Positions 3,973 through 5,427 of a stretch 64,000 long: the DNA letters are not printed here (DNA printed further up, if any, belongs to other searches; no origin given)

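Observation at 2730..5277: Truncated MCM-like AAA+ protein divergently paired with an HTH + PIN gene pair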

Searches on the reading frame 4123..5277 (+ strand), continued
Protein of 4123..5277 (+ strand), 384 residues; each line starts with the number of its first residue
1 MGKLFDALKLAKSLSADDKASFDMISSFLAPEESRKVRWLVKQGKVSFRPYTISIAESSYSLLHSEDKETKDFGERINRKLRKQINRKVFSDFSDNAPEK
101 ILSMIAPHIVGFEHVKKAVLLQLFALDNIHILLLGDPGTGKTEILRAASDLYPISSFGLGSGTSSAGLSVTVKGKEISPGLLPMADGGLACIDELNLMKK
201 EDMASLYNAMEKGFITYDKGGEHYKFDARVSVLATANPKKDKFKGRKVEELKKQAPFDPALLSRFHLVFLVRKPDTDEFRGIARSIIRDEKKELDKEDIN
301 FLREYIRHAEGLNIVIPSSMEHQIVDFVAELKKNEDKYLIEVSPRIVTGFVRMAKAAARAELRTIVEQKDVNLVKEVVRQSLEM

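Call 75: search_dna_similar(query=window:4123-5277:+, collection=phages, mode=protein, max_rows=10)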
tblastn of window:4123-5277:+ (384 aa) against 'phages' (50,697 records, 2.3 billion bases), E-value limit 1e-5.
Records with a match: 19; places in all: 19; records where one place covers at least 80% of the query: 2.
Best place of each record, by identity: <60% 19.
By first word of the organism name: Halorubrum 6; Haloarcula 4; Thermococcus 3; Methanocaldococcus 2; Haloferax 2; Altiarchaeum 1; Haloarchaeal 1.
By host as written in the record: Halorubrum sp. 4; - 3; Methanocaldococcus fervens 2; Haloferax sp. LR2-5 2; Haloarcula sinaiiensis 2; Thermococcus sp. 'Bio pl 0405IT2' 2; Halorubrum coriense 1; Halorubrum sp. BL36 1; and 2 more.
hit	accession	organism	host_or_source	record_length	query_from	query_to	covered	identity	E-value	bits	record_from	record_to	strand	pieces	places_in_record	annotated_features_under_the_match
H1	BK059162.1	Altiarchaeum virus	groundwater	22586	62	370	80%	30.1%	9e-27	118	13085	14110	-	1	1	mini-chromosome maintainance protein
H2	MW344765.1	Halorubrum virus Humcor1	Halorubrum coriense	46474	45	369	85%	27.4%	4e-14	80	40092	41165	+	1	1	mcm: minichromosome maintenance protein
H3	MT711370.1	Methanocaldococcus fervens tailed virus 1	Methanocaldococcus fervens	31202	87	382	77%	29.8%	1e-21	102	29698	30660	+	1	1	hypothetical protein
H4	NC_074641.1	Methanocaldococcus fervens tailed virus 1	Methanocaldococcus fervens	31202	87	382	77%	29.8%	1e-21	102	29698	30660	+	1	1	hypothetical protein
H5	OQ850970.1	Halorubrum tailed virus BLv36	Halorubrum sp. BL36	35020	96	371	72%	30.2%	7e-19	94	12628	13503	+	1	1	hypothetical protein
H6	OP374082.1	Haloarchaeal virus HJTV-4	Natrinema thermotolerans A29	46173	99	383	74%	29.2%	4e-18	92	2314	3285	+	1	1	AAA family ATPase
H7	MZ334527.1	Haloarcula tailed virus 3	Halorubrum sp.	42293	99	379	73%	27.9%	3e-23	107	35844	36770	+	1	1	MCM helicase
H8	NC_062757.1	Haloarcula tailed virus 3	Halorubrum sp.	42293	99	379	73%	27.9%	3e-23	107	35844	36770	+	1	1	DNA helicase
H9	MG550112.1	Haloferax tailed virus 1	Haloferax sp. LR2-5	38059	99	382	74%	27.6%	4e-15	83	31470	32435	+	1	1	MCM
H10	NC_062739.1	Haloferax tailed virus 1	Haloferax sp. LR2-5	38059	99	382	74%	27.6%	4e-15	83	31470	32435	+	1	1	DNA helicase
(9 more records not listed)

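Call 76: search_dna_similar(query=window:4123-5277:+, collection=plasmids, mode=protein, max_rows=10)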
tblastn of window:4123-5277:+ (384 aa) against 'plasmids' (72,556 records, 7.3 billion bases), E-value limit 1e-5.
Records with a match: 25; places in all: 28; records where one place covers at least 80% of the query: 2.
Best place of each record, by identity: <60% 25.
By first word of the organism name: Haloarcula 5; Methanocaldococcus 3; Halorussus 3; Methanosphaera 2; Natrinema 2; Natronosalvus 2; Thermococcus 1; Actinarchaeum 1; Methanomethylovorans 1; Halopiger 1; and 4 more.
By predicted mobility (MOB-suite, as given by PLSDB): non-mobilizable 25.
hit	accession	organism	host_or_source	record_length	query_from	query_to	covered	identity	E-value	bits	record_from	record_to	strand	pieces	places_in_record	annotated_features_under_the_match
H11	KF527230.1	Thermococcus nautili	East Pacific Rise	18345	54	383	86%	27.3%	6e-20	99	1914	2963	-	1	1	MCM helicase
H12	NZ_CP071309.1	Actinarchaeum halophilum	soil,soil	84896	101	382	73%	32.0%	2e-26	118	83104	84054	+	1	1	minichromosome maintenance protein MCM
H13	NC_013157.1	Methanocaldococcus fervens AG86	-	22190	107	380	71%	32.4%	4e-26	117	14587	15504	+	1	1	minichromosome maintenance protein MCM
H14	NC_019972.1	Methanomethylovorans hollandica DSM 15978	-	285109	100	382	74%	31.1%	1e-27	122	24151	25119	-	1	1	minichromosome maintenance protein MCM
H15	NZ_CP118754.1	Methanosphaera sp. ISO3-F5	-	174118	100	370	71%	31.9%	4e-28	123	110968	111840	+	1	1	minichromosome maintenance protein MCM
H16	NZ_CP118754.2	Methanosphaera sp. ISO3-F5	Ovis aries,Ovine rumen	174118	100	370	71%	31.9%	4e-28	123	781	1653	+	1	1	minichromosome maintenance protein MCM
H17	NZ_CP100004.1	Halorussus vallis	cell culture,saline soil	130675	99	382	74%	29.9%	3e-25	115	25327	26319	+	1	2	minichromosome maintenance protein MCM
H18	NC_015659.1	Halopiger xanaduensis SH-6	sediment of Lake Shangmatala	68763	94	383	76%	29.3%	5e-19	97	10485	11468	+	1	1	minichromosome maintenance protein MCM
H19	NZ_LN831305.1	Halobacterium hubeiense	-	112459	99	383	74%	29.7%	2e-25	115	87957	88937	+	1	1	minichromosome maintenance protein MCM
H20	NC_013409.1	Methanocaldococcus vulcanius M7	-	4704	100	383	74%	29.6%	4e-24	111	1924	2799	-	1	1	minichromosome maintenance protein MCM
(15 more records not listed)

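Call 77: find_related_loci(query=A1, collection=viral_contigs, flank=8000)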
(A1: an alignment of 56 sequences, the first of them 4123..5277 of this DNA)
Query A1 (384 aa) in viral_contigs; peptide patterns used: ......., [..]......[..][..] (x = any residue, [..] = any of these).
18 stretches matched a pattern, but none encodes a relative of the query by tblastn (E <= 1e-3).

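Call 82: find_encoding_contigs(protein=P0210, flank=8000, max_places=2)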
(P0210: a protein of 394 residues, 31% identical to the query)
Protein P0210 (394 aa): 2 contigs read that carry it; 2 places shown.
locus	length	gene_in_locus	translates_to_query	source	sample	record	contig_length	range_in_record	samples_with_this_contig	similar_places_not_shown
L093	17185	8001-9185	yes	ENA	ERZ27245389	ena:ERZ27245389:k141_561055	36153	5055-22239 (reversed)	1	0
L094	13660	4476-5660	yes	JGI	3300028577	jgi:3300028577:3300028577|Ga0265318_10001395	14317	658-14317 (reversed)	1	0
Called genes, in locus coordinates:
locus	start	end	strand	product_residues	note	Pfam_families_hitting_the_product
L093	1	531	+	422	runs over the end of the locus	PF08323:Glyco_transf_5, PF13439:Glyco_transf_4, PF13579:Glyco_trans_4_4, PF20706:GT4-conflict, PF00534:Glycos_transf_1, PF13692:Glyco_trans_1_4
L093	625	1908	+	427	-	PF03065:Glyco_hydro_57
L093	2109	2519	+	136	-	-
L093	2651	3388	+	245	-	-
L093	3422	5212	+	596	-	PF05693:Glycogen_syn, PF08323:Glyco_transf_5 (weak), PF20706:GT4-conflict (faint)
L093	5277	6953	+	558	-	PF00343:Phosphorylase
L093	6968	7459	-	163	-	PF04229:GrpB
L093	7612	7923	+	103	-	-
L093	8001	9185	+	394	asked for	PF00493:MCM (weak), PF17855:MCM_lid (weak)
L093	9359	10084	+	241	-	PF22090:Gins51_C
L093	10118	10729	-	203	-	-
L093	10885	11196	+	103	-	PF00935:Ribosomal_L44 (weak)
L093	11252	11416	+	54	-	PF01667:Ribosomal_S27e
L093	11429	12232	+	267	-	PF00575:S1 (weak), PF07541:EIF_2_alpha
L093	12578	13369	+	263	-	PF05833:NFACT_N (weak), PF05670:NFACT-R_1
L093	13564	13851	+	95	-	PF01985:CRS1_YhbY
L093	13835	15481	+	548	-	-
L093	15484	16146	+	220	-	-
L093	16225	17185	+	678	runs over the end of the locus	PF01261:AP_endonuc_2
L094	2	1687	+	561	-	?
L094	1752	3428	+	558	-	PF00343:Phosphorylase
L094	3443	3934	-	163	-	PF04229:GrpB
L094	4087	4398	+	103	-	-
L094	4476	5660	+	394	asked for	PF00493:MCM (weak), PF17855:MCM_lid (weak)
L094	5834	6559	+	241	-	PF22090:Gins51_C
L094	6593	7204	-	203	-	-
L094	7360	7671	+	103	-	PF00935:Ribosomal_L44 (weak)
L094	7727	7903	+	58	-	PF01667:Ribosomal_S27e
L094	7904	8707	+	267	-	PF00575:S1 (weak), PF07541:EIF_2_alpha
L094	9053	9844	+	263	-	PF05833:NFACT_N (weak), PF05670:NFACT-R_1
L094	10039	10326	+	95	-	PF01985:CRS1_YhbY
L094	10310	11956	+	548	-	-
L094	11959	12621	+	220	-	-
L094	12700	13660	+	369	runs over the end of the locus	PF01261:AP_endonuc_2 (weak)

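Call 83: find_encoding_contigs(protein=P0164, flank=8000, max_places=2)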
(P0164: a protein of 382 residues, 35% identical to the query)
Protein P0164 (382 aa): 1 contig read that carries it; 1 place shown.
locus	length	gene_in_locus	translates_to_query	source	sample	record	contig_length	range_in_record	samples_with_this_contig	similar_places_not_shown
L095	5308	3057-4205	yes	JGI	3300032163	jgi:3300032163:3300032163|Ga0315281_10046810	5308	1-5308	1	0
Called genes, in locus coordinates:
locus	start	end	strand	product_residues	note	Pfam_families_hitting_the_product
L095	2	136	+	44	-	?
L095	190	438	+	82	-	-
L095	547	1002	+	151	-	PF08069:Ribosomal_S13_N, PF00312:Ribosomal_S15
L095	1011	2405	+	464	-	PF01368:DHH, PF02724:CDC45 (faint), PF27767:Arc_Cdc45 (weak), PF21763:DHH_CID, PF02272:DHHA1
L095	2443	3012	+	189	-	PF01015:Ribosomal_S3Ae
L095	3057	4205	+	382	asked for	PF00493:MCM, PF17855:MCM_lid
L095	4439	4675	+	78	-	PF03819:MazG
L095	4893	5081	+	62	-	-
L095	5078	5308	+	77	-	?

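Call 88: find_related_loci(query=A1, collection=metagenome_contigs, flank=10000)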
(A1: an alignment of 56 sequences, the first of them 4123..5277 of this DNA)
Query A1 (384 aa) in metagenome_contigs; peptide patterns used: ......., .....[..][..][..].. (x = any residue, [..] = any of these).
522 stretches matched a pattern; 162 encode a relative of the query (tblastn E <= 1e-3); the best 80 are kept; 80 distinct loci.
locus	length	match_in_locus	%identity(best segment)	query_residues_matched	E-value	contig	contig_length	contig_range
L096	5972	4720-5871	73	1-384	0e+0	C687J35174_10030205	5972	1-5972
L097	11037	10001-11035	72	1-345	5e-174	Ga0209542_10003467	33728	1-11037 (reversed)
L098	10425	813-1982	53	1-383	2e-132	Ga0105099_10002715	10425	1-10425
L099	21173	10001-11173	53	1-384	3e-131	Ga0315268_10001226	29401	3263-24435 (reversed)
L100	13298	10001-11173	52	1-384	5e-130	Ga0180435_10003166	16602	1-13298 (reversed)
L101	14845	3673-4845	52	1-384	6e-129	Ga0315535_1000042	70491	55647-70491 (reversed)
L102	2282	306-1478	52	1-384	2e-135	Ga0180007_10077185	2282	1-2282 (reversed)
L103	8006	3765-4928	52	3-383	2e-127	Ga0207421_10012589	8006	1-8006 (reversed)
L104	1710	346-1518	52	3-384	4e-137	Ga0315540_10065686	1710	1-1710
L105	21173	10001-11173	52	1-384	3e-127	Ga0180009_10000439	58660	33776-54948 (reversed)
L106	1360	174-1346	51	3-384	2e-137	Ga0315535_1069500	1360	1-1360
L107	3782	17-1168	52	2-382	8e-129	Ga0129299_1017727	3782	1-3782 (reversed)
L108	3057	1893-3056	51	1-381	3e-130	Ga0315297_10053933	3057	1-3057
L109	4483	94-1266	52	3-384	5e-127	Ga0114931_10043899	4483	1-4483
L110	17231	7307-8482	51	4-384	4e-125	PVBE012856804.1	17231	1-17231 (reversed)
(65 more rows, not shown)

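Call 91: search_protein_families(library=pfam, proteins=[L074:6648-8948:+, L074:12081-13148:+, L074:13558-14565:+, L074:15326-16477:+, L058:8520-9782:+, L058:11775-12842:-, L073:717-2429:+, L051:8520-9467:+, L038:6562-8211:+, L038:8746-9600:+], max_evalue=0.0001)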
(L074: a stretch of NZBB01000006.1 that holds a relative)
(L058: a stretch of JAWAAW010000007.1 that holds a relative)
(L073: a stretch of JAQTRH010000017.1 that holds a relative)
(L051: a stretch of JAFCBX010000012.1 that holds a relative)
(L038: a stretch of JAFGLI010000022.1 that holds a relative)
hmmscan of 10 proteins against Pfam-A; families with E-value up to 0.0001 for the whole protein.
L074:6648-8948:+ (766 aa): 2 families
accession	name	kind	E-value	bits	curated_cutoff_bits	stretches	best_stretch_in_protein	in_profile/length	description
PF00136.26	DNA_pol_B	-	3.5e-50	171.6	23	1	367-710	17-406/453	DNA polymerase family B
PF03104.25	DNA_pol_B_exo1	-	1.2e-20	74.4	23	1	97-288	3-241/242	DNA polymerase family B, exonuclease domain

L074:12081-13148:+ (355 aa): 3 families
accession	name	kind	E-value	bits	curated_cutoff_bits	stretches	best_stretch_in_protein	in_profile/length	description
PF00924.24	MS_channel_2nd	-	4e-22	78.5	20.2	1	187-254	1-68/68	Mechanosensitive ion channel, beta-domain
PF21082.3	MS_channel_3rd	-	2.1e-13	50.9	21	1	260-344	1-88/88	Mechanosensitive ion channel MscS, C-terminal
PF21088.3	MS_channel_1st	-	7.7e-11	42.2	23.1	1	145-186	1-42/42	Mechanosensitive ion channel, transmembrane helices 2/3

L074:13558-14565:+ (335 aa): 2 families
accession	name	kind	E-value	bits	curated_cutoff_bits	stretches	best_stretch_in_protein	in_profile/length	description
PF02800.25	Gp_dh_C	-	3.2e-62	209.2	24.4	1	163-318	1-158/158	Glyceraldehyde 3-phosphate dehydrogenase, C-terminal domain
PF00044.30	Gp_dh_N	-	1.6e-38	131.5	31.7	1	2-108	1-100/101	Glyceraldehyde 3-phosphate dehydrogenase, NAD binding domain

L074:15326-16477:+ (383 aa): 1 family
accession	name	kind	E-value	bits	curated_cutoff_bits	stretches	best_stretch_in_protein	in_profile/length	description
PF00162.24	PGK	-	8.7e-124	413.8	27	1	12-371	2-377/379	Phosphoglycerate kinase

L058:8520-9782:+ (420 aa): 3 families
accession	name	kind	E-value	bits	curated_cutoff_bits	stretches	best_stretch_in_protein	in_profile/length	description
PF13393.11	tRNA-synt_His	-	3.5e-51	174.7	25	1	7-316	1-304/308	Histidyl-tRNA synthetase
PF03129.25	HGTP_anticodon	-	2.2e-13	50.6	21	1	339-419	2-86/94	Anticodon binding domain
PF00587.30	tRNA-synt_2b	-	5.9e-09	36.7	29.3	1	62-288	1-129/179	tRNA synthetase class II core domain (G, H, P, S and T)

L058:11775-12842:- (355 aa): 2 families
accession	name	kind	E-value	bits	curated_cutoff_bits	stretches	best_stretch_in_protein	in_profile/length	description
PF00091.31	Tubulin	-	9.1e-48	163.5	33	1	25-184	1-189/190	Tubulin/FtsZ family, GTPase domain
PF12327.13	FtsZ_C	-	3.7e-33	114.1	27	1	232-325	1-94/95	FtsZ family, C-terminal domain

L073:717-2429:+ (570 aa): 4 families
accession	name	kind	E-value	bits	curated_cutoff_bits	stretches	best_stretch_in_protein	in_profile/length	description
PF16199.10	Radical_SAM_C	-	5.3e-24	84.6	31.9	1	337-418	1-85/85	Radical_SAM C-terminal domain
PF04055.27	Radical_SAM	-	4e-15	56.8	29.5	1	221-320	73-157/166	Radical SAM superfamily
PF23613.1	ELP3_N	-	6.3e-06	26.5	27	1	8-70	4-70/70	ELP3 N-terminal domain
PF00583.31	Acetyltransf_1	-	6.7e-05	23.6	20.7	0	458-558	31-116/116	Acetyltransferase (GNAT) family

L051:8520-9467:+ (315 aa): 2 families
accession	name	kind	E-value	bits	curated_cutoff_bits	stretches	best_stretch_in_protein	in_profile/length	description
PF01189.24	Methyltr_RsmB-F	-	1.7e-50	171.9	27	1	110-312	1-198/199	16S rRNA methyltransferase RsmB/F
PF17125.10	Methyltr_RsmF_N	-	1.4e-22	80.3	34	1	15-104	3-86/86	N-terminal domain of 16S rRNA methyltransferase RsmF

L038:6562-8211:+ (549 aa): 3 families
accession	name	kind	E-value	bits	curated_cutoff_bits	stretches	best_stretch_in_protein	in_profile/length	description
PF01855.24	POR_N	-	1.3e-40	140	27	1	193-424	2-229/231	Pyruvate flavodoxin/ferredoxin oxidoreductase, thiamine diP-bdg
PF01558.24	POR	-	2.1e-17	64.3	27.4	1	11-91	1-83/173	Pyruvate ferredoxin/flavodoxin oxidoreductase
PF17147.9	PFOR_II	-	1.9e-05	25.4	27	1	454-520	3-79/102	Pyruvate:ferredoxin oxidoreductase core domain II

L038:8746-9600:+ (284 aa): 2 families
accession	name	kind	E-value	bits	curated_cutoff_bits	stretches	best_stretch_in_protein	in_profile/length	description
PF02775.26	TPP_enzyme_C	-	2.2e-28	99.4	21.9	1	52-199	2-151/151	Thiamine pyrophosphate enzyme, C-terminal TPP binding domain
PF12367.13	PFO_beta_C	-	1e-08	35.6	24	1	214-269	14-64/66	Pyruvate ferredoxin oxidoreductase beta subunit C terminal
